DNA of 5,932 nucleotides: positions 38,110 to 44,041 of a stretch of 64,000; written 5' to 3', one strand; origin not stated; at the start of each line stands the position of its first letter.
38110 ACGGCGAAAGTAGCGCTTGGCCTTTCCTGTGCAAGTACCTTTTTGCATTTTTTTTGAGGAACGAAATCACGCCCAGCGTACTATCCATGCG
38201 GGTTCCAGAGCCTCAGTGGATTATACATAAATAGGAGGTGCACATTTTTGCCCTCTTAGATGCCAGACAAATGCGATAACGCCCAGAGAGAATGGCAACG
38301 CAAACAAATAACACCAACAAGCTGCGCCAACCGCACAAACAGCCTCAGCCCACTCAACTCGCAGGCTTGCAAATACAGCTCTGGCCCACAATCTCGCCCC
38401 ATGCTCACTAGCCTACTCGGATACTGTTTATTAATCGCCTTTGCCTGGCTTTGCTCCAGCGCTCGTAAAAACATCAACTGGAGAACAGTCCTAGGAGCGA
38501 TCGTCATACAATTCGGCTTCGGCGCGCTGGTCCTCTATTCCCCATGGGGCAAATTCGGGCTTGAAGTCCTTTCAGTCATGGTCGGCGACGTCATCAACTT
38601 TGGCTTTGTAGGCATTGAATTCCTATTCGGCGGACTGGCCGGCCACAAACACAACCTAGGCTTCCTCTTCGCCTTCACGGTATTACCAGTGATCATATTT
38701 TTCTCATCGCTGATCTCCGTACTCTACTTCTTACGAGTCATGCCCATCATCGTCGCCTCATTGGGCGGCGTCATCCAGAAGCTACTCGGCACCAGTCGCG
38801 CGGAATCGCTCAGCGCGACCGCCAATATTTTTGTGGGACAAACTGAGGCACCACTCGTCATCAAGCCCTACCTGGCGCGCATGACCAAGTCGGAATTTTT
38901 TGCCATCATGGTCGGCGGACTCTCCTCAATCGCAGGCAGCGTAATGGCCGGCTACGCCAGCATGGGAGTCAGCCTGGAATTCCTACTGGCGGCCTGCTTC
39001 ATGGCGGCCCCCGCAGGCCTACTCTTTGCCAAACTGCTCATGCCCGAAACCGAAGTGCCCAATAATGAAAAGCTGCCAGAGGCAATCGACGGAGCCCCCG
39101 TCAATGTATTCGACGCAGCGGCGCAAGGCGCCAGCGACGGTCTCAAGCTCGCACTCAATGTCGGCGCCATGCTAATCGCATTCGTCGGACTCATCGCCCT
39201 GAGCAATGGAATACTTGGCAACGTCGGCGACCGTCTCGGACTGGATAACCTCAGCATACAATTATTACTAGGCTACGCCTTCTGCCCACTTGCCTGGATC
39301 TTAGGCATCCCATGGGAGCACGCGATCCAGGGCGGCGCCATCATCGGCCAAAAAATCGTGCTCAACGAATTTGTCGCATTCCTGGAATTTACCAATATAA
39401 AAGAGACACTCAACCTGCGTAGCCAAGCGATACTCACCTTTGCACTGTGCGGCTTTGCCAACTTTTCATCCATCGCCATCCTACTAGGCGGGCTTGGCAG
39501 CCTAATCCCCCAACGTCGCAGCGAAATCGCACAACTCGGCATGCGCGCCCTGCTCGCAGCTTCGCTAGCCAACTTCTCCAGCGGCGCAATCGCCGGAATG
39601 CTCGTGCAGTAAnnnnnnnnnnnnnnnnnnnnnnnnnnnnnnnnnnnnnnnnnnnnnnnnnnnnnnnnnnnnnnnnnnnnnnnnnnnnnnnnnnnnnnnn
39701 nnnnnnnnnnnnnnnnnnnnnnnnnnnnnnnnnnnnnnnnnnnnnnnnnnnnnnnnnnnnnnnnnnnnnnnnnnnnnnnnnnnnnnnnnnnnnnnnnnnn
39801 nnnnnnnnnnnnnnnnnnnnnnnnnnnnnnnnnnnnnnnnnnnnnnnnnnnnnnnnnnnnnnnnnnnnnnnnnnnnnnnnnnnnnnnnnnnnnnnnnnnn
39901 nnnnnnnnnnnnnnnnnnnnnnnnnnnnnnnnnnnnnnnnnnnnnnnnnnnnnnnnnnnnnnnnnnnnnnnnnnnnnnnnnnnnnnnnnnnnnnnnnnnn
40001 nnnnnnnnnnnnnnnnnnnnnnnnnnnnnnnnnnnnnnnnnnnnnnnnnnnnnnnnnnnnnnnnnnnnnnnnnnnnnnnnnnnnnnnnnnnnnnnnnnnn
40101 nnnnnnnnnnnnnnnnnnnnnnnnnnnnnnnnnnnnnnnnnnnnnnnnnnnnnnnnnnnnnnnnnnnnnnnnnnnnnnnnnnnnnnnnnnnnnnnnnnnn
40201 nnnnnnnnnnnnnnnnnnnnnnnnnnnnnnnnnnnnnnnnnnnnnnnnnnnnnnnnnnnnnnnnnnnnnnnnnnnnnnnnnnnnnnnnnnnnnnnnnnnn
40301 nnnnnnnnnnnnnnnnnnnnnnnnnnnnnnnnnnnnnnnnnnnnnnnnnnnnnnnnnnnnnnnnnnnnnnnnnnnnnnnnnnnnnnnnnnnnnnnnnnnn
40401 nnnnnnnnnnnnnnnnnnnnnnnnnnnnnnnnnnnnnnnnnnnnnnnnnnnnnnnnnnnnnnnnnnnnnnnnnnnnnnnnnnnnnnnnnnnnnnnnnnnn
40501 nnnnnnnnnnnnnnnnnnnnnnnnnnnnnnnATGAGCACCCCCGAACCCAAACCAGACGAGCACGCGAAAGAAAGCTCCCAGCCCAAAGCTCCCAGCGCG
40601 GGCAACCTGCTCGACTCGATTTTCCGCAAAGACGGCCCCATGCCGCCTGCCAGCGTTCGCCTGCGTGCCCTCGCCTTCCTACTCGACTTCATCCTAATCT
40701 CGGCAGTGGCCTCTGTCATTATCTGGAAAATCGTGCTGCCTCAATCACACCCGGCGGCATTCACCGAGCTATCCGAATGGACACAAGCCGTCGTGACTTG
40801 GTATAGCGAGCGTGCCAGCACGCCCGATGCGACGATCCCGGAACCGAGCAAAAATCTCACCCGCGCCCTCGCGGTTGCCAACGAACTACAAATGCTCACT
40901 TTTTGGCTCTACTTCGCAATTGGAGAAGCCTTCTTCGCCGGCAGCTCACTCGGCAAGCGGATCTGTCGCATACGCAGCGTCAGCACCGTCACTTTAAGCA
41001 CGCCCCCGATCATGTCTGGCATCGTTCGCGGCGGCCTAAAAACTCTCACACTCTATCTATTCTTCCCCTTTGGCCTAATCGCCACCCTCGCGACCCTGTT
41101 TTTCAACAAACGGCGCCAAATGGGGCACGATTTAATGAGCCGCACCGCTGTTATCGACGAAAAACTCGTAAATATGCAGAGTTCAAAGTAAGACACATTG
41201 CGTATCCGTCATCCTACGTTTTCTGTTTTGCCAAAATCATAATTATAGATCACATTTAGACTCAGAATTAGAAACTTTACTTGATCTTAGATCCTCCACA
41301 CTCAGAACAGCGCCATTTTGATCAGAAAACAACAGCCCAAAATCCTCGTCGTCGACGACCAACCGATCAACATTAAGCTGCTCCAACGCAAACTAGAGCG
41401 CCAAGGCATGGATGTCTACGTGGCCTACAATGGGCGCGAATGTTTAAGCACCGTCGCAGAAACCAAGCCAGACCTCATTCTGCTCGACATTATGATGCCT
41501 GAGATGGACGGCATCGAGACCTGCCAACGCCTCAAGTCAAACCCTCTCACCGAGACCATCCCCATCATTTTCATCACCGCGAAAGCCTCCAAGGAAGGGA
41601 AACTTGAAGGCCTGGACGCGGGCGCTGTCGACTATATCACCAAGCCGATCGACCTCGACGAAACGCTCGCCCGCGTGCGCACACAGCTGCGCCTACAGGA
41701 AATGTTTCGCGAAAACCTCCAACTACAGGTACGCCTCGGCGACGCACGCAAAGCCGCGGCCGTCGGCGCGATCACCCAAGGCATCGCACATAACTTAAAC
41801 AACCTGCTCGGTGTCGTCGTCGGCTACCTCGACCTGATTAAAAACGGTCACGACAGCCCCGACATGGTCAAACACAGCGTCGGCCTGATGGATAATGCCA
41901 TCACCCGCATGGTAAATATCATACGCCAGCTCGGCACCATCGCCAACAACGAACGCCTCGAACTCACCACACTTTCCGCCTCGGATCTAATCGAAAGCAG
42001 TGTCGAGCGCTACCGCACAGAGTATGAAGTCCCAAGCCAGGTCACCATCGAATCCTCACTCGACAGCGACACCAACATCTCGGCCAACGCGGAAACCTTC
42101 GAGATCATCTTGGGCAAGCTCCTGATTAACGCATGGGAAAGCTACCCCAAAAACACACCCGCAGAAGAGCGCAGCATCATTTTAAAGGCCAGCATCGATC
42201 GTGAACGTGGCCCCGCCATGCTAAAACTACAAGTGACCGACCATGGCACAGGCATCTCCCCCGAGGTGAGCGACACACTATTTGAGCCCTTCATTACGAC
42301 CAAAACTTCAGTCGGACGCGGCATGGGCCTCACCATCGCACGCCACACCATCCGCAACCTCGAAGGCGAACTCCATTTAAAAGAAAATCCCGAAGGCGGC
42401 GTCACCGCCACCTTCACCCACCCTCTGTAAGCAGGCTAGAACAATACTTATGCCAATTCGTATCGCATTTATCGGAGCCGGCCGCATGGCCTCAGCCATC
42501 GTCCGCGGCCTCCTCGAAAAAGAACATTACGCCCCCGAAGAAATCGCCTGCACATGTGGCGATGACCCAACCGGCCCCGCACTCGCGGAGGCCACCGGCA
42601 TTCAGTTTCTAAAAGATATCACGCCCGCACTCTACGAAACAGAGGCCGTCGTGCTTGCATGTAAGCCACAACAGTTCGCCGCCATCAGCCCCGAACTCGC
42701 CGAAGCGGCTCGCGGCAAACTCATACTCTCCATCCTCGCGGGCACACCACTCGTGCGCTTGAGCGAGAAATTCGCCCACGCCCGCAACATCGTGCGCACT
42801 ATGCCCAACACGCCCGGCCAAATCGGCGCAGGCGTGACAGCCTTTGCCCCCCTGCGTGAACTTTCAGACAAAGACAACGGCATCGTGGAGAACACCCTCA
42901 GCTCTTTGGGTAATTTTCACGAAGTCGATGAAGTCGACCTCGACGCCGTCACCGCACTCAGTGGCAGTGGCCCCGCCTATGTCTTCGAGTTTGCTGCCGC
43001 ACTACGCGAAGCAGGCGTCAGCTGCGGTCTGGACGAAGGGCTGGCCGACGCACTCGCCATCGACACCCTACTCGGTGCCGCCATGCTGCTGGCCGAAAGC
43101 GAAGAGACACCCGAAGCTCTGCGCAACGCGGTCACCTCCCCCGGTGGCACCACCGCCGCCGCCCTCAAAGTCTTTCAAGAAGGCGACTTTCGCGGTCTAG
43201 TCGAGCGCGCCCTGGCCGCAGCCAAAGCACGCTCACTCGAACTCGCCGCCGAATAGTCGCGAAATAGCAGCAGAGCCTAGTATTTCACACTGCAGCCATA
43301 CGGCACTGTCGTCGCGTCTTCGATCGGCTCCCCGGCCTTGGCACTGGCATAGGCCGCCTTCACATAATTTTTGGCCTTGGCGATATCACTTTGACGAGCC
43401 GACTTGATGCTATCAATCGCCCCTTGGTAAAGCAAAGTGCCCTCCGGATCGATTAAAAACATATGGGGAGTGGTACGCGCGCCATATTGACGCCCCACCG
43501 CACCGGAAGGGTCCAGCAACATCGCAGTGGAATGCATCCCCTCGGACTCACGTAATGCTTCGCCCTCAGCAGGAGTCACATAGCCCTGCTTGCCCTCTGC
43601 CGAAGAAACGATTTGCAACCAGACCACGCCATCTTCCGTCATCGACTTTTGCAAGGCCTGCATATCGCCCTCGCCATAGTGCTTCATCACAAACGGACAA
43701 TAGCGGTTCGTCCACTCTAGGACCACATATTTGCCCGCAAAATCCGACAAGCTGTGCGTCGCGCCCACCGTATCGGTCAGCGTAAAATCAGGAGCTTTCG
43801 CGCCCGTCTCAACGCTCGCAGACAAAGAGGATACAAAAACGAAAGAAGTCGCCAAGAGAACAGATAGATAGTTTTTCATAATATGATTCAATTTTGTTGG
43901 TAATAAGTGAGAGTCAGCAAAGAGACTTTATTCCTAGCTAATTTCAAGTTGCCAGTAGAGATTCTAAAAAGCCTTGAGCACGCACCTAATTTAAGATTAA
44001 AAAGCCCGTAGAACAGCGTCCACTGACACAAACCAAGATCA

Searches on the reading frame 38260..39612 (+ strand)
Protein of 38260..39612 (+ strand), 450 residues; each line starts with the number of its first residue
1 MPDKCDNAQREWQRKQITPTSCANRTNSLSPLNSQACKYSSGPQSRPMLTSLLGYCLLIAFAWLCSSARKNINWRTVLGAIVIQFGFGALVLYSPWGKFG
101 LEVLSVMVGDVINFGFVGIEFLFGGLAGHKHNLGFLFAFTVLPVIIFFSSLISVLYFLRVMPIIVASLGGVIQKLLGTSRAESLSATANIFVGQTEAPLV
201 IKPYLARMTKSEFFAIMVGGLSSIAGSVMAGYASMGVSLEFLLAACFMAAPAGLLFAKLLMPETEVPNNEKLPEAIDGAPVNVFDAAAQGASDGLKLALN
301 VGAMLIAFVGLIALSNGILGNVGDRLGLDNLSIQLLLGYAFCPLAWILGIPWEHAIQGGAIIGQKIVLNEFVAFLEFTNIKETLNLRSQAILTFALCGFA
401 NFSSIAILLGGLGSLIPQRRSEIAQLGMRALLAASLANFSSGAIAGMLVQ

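Call 94: search_protein_families(library=pfam, proteins=[window:38260-39612:+], max_evalue=0.00001)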
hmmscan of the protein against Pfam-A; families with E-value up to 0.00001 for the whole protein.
window:38260-39612:+ (450 aa): 3 families
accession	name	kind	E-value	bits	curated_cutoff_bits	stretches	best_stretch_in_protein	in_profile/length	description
PF07662.18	Nucleos_tra2_C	-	7.3e-76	255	32.3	1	242-446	2-213/213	Na+ dependent nucleoside transporter C-terminus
PF01773.25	Nucleos_tra2_N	-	2.8e-21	76.3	27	1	53-126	1-74/74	Na+ dependent nucleoside transporter N-terminus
PF07670.19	Gate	-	8.2e-16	58.8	29.6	1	139-236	2-101/104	Nucleoside recognition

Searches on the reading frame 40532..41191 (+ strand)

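Call 94: search_protein_families(library=pfam, proteins=[window:40532-41191:+], max_evalue=0.00001)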
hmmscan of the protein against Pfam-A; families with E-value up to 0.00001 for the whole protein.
window:40532-41191:+ (219 aa): 1 family
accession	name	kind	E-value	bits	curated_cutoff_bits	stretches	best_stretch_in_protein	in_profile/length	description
PF06271.18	RDD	-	6.3e-14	52.9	24.1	1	40-203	2-136/137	RDD family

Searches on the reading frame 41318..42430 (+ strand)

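Call 94: search_protein_families(library=pfam, proteins=[window:41318-42430:+], max_evalue=0.00001)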
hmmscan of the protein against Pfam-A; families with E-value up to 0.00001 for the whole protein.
window:41318-42430:+ (370 aa): 2 families
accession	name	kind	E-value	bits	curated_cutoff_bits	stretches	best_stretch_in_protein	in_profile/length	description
PF00072.30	Response_reg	-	1.1e-32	112.9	30.2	1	9-120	1-110/111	Response regulator receiver domain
PF02518.31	HATPase_c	-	1.1e-14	55.3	26.4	1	260-370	5-109/111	Histidine kinase-, DNA gyrase B-, and HSP90-like ATPase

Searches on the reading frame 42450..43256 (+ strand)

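Call 94: search_protein_families(library=pfam, proteins=[window:42450-43256:+], max_evalue=0.00001)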
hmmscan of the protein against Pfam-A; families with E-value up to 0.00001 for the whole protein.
window:42450-43256:+ (268 aa): 2 families
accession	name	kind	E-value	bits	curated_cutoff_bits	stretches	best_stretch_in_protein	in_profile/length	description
PF14748.11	P5CR_dimer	-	1e-34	119.4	25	1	162-265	2-105/105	Pyrroline-5-carboxylate reductase dimerisation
PF03807.23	F420_oxidored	-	3.9e-15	56.7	21.6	1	4-98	1-94/94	NADP oxidoreductase coenzyme F420-dependent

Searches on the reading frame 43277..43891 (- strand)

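Call 94: search_protein_families(library=pfam, proteins=[window:43277-43891:-], max_evalue=0.00001)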
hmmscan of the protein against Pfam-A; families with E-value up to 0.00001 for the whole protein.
window:43277-43891:- (204 aa): 2 families
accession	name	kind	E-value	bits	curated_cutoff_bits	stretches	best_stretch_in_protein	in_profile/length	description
PF00578.27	AhpC-TSA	-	6e-16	59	26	1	30-155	2-123/124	AhpC/TSA family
PF08534.16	Redoxin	-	4.4e-14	52.9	26.6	1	29-169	2-143/148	Redoxin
